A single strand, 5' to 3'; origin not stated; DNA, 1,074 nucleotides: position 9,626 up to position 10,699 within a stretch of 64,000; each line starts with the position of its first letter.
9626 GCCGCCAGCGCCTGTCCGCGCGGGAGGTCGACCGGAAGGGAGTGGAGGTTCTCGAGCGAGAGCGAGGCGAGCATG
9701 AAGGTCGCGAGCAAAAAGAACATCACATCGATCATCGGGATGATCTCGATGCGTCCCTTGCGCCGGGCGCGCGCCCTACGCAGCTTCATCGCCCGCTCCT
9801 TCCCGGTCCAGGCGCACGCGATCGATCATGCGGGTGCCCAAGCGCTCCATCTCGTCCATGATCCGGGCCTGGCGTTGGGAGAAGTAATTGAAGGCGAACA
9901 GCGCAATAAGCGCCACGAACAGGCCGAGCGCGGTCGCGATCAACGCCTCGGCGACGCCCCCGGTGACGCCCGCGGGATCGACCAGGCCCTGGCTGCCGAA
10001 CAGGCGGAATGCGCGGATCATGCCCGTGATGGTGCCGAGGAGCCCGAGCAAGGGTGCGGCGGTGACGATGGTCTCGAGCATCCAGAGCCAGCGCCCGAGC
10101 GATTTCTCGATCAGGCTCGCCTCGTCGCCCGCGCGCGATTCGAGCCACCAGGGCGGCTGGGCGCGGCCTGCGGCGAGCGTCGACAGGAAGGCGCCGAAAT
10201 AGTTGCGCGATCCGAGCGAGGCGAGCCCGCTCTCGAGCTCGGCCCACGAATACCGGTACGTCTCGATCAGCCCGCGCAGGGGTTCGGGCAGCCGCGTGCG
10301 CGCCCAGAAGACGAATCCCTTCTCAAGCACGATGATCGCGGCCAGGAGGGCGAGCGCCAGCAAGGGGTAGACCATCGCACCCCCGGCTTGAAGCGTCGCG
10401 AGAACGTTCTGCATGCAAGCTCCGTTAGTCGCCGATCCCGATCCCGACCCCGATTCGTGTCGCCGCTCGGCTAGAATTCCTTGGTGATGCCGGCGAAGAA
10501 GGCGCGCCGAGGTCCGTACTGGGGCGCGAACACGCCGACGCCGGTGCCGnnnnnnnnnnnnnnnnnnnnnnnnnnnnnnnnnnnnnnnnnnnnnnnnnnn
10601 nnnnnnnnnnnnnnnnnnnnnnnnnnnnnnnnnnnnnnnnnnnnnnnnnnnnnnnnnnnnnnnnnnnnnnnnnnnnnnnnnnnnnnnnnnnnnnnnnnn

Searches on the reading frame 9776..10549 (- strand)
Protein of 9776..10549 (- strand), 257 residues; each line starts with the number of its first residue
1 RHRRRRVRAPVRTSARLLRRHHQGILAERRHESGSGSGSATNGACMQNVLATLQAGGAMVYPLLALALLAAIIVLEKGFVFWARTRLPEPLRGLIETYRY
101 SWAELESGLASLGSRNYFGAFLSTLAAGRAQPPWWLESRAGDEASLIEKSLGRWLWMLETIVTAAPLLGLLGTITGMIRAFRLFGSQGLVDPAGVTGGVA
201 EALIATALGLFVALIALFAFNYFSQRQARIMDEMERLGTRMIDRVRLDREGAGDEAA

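Call 73: search_protein_families(library=pfam, proteins=[window:9776-10549:-], max_evalue=0.0001)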
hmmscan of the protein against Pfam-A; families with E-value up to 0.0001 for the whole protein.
window:9776-10549:- (257 aa): 1 family
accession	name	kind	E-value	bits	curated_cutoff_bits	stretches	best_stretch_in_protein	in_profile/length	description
PF01618.21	MotA_ExbB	-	3.5e-27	95.1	22.9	1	131-235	22-126/127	MotA/TolQ/ExbB proton channel family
